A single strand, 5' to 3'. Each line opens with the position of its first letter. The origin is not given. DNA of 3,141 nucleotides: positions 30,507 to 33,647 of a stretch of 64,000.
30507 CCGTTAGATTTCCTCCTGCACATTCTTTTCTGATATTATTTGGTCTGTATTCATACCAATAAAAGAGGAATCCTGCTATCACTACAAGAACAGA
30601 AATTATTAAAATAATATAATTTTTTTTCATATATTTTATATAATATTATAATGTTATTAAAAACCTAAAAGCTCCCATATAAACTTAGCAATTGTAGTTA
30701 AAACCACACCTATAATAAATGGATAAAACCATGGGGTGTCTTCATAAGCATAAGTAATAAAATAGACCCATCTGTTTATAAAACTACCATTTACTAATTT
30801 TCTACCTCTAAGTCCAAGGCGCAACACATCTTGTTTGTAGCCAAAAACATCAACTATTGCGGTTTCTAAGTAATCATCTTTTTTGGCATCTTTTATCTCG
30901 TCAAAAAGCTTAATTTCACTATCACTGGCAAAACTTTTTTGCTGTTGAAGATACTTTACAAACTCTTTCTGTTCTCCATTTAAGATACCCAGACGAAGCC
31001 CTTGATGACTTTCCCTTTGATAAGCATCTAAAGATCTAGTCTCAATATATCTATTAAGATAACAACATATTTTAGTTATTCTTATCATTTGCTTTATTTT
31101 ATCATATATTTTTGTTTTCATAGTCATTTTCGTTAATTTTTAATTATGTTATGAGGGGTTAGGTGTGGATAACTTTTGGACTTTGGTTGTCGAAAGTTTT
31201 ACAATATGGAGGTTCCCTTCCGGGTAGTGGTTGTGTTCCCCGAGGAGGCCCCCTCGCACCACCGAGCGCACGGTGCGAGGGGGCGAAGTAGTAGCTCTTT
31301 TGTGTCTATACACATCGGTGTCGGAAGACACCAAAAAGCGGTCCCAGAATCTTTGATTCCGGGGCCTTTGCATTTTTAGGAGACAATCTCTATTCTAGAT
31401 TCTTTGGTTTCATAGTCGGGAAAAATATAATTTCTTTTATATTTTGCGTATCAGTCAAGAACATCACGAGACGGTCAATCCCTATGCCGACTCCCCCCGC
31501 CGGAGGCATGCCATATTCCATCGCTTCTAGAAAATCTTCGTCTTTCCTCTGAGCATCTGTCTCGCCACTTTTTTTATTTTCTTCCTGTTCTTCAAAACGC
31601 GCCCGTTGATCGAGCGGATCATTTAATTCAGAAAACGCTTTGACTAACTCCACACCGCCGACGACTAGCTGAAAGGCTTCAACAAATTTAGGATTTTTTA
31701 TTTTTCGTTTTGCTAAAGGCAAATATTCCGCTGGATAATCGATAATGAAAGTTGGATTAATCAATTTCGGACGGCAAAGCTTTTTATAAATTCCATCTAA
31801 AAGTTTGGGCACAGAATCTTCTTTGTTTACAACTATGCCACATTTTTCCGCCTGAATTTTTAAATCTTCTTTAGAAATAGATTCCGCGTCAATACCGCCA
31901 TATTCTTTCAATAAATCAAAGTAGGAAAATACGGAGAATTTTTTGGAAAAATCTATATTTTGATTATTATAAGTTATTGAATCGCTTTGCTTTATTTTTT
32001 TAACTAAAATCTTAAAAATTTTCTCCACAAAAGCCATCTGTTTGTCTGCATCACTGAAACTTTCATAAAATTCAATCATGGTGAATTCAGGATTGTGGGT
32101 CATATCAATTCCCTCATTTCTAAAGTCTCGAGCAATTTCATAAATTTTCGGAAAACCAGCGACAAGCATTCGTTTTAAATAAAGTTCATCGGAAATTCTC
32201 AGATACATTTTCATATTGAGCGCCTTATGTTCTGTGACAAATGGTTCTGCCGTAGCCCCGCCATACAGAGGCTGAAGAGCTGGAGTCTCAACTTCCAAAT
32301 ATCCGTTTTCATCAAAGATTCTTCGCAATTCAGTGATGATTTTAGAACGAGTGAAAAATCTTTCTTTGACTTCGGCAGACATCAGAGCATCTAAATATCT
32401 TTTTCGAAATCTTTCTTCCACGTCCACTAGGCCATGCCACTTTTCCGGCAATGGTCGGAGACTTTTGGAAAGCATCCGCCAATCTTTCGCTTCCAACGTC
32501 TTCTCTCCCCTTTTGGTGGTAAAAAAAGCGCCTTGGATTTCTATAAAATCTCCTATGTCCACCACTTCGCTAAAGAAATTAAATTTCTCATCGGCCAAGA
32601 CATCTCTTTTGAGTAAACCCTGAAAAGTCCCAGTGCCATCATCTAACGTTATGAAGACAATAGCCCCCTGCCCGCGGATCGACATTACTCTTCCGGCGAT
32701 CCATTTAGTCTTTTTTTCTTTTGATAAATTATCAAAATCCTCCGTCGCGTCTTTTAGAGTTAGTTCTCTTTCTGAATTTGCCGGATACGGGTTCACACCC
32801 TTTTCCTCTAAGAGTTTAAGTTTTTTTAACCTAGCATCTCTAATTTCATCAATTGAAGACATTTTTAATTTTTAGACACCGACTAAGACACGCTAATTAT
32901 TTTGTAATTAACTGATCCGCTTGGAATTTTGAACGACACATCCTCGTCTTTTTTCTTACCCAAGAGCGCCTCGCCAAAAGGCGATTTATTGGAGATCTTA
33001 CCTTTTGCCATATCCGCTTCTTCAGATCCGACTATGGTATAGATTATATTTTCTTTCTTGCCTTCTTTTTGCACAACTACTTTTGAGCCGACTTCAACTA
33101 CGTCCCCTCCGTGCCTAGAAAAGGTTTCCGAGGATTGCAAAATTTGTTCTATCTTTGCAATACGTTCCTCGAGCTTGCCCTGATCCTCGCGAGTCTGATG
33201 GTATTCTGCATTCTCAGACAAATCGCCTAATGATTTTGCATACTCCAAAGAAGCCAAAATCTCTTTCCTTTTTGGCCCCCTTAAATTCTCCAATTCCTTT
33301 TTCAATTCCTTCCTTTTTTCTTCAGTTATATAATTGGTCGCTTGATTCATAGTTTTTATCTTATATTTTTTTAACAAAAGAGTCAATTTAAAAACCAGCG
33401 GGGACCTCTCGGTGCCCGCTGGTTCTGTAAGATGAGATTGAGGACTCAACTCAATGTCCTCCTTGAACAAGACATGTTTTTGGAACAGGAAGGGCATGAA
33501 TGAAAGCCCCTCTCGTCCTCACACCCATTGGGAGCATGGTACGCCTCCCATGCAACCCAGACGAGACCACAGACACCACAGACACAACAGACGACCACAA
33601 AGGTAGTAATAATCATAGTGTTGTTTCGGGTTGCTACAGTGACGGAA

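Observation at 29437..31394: Two copies of a ~240-nt structured element with conserved ends and covarying central hairpins flank a HicAB-like cassette; each begins with a perfect DnaA box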

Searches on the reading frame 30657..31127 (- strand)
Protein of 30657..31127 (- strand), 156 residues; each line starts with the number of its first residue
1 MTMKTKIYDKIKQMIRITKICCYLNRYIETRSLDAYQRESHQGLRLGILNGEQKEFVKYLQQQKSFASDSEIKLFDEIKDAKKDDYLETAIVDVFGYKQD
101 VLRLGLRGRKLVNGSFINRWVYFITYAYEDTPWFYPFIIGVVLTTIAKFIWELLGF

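Call 15: search_protein_families(library=pfam, proteins=[window:30657-31127:-], max_evalue=0.01)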
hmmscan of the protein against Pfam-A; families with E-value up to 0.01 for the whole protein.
window:30657-31127:- (156 aa): 0 families

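Call 47: search_protein_families(library=pfam, proteins=[window:30657-31127:-], max_evalue=5)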
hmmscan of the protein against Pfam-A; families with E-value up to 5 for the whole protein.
window:30657-31127:- (156 aa): 1 family
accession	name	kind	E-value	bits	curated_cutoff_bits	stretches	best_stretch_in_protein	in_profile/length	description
PF12436.14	USP7_ICP0_bdg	-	0.084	12.7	27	1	53-81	91-119/241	ICP0-binding domain of Ubiquitin-specific protease 7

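Call 48: search_protein_families(library=ncbifam, proteins=[window:30657-31127:-], max_evalue=5)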
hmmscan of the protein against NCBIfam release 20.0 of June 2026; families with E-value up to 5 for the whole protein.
window:30657-31127:- (156 aa): 0 families

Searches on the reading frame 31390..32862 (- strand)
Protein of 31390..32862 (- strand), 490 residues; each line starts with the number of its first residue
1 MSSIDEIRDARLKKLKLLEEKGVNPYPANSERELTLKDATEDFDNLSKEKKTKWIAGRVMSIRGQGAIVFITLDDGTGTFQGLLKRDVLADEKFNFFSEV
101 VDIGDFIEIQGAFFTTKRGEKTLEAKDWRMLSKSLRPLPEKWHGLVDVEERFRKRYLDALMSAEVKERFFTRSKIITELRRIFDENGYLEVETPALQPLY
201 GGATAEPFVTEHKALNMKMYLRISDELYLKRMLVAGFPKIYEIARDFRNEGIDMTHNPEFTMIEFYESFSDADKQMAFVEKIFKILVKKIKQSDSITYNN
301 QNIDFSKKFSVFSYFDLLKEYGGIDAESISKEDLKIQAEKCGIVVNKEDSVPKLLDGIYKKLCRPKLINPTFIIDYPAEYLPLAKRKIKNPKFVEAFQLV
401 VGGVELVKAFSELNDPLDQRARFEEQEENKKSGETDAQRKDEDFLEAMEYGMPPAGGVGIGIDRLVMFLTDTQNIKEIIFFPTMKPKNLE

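Call 15: search_protein_families(library=pfam, proteins=[window:31390-32862:-], max_evalue=0.01)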
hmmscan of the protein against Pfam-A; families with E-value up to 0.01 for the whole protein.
window:31390-32862:- (490 aa): 3 families
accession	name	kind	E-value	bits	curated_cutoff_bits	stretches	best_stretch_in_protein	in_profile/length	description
PF00152.25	tRNA-synt_2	-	2.5e-86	290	25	1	148-484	2-307/308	tRNA synthetases class II (D, K and N)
PF01336.31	tRNA_anti-codon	-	1.4e-13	51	27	1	54-131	2-75/75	OB-fold nucleic acid binding domain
PF01409.25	tRNA-synt_2d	-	9.6e-06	25.7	19.8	0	239-292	104-155/246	tRNA synthetases class II core domain (F)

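Call 20: find_related_loci(query=window:31390-32862:-, collection=genome_contigs, flank=6000)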
Query window:31390-32862:- (490 aa) in genome_contigs; peptide patterns used: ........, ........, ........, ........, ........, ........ (x = any residue, [..] = any of these).
600 stretches matched a pattern (row limit reached: there are more); 590 encode a relative of the query (tblastn E <= 1e-3); the best 80 are kept; 80 distinct loci.
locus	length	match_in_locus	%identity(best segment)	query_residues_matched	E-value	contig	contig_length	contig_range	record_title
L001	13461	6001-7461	85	1-487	0e+0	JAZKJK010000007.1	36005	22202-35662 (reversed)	MAG: Patescibacteria group bacterium isolate ADI_DC_SW_02_SPN_11032020-bin106_1 DCSW02SPN_B106_1_000000000007, whole gen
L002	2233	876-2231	56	1-453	0e+0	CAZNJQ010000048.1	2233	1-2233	MAG TPA_asm: uncultured Candidatus Saccharibacteria bacterium isolate ERP119705_co17_656 genome assembly, contig: NODE_1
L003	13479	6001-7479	44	3-488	1e-144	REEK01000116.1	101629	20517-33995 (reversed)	MAG: Sphaerobacteraceae bacterium isolate PLM2.Bin26 NODE_84_length_101629_cov_9.39104, whole genome shotgun sequence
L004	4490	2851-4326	44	1-487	2e-144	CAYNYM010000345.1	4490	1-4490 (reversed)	MAG TPA_asm: uncultured Desulfobacteraceae bacterium isolate binchicken_co42_439 genome assembly, contig: NODE_39384_len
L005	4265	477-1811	48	42-487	4e-141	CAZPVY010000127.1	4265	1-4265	MAG TPA_asm: uncultured Aquifex sp. isolate SRP216583_co2_106 genome assembly, contig: NODE_19068_length_4265_cov_11.025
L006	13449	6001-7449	44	1-483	1e-137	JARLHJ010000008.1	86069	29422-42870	MAG: Candidatus Babeliales bacterium isolate MAG_BO39 MetaBAT2_Bin_39_Oxic_k141_730009, whole genome shotgun sequence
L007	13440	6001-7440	44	11-485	3e-137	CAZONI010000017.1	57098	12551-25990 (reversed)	MAG TPA_asm: uncultured Desulfobacteraceae bacterium isolate binchicken_co150_469 genome assembly, contig: NODE_1069_len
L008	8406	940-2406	43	1-487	2e-137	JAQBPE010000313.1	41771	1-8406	MAG: Cyanobacteria bacterium RYN_339 scaffold_4586208, whole genome shotgun sequence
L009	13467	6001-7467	46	2-487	3e-137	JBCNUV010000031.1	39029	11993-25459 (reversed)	MAG: Thermodesulfovibrio sp. isolate DT_Bin_13 contig31, whole genome shotgun sequence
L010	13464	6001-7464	43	10-490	1e-135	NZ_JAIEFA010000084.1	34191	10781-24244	MAG: Helicobacter sp. isolate SC0397_S11_1 SC0397_S11_1_contig_84, whole genome shotgun sequence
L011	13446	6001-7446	44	11-489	1e-135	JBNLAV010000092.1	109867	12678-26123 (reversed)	MAG: Desulfobacteraceae bacterium isolate C2.bin.44.orig k141_12170, whole genome shotgun sequence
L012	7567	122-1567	43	8-485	5e-135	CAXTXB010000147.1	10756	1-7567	MAG TPA_asm: uncultured Dictyobacter sp. isolate public_SRR14722086_metawrap_bin.5 genome assembly, contig: public_SRR14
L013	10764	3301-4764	43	7-487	2e-134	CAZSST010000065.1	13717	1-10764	MAG TPA_asm: uncultured Candidatus Cloacimonas sp. isolate binchicken_co66_285 genome assembly, contig: NODE_6883_length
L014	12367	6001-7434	46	6-487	2e-134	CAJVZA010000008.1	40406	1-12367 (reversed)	MAG TPA_asm: uncultured Hippea sp. isolate DRR093004_bin.18_MetaBAT_v2.12.1_MAG genome assembly, contig: NODE_572_length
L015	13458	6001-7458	43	10-490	2e-133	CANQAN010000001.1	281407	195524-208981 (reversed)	MAG: uncultured Helicobacteraceae bacterium isolate Lapin-002__bin38 genome assembly, contig: Lapin-002__NODE_15_length_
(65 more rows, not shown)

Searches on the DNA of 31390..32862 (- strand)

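Call 34: search_rna_families(sources=[L001, L081, L084, L088, L094, L101, L106, L107, L112], threshold=gathering, show_alignments=2)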
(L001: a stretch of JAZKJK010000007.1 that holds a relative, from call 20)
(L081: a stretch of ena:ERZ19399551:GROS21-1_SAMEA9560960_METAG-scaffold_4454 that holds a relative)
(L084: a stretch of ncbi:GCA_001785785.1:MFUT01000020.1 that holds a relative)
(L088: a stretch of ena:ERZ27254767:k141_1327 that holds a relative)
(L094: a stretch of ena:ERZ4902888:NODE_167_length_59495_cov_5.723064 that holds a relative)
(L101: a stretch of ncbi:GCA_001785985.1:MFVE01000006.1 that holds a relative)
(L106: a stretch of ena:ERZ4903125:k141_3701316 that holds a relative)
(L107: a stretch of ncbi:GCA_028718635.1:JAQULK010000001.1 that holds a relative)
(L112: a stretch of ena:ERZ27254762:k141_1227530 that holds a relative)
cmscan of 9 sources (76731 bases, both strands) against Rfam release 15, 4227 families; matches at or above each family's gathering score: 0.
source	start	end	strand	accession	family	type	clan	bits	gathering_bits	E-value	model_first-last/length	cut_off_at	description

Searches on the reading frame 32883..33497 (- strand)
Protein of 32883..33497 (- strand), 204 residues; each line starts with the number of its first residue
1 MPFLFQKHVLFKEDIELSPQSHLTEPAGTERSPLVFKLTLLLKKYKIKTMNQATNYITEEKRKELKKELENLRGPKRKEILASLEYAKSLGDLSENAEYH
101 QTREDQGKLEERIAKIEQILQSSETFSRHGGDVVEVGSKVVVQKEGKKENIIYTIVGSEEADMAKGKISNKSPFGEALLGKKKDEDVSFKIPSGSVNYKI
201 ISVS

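Call 15: search_protein_families(library=pfam, proteins=[window:32883-33497:-], max_evalue=0.01)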
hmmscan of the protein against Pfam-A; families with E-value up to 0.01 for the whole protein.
window:32883-33497:- (204 aa): 4 families
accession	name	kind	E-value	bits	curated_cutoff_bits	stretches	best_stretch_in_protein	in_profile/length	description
PF01272.25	GreA_GreB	-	1.9e-24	85.9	26.9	1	132-204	4-76/77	Transcription elongation factor, GreA/GreB, C-term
PF03449.20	GreA_GreB_N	-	4.5e-20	72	24.5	1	55-123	1-69/71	Transcription elongation factor, N-terminal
PF16326.10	ABC_tran_CTD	-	0.0043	17.7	32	0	96-136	7-46/69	ABC transporter C-terminal domain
PF16749.10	Arteri_nsp7a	-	0.0063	17.1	27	0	49-85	32-69/130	Arterivirus nonstructural protein 7 alpha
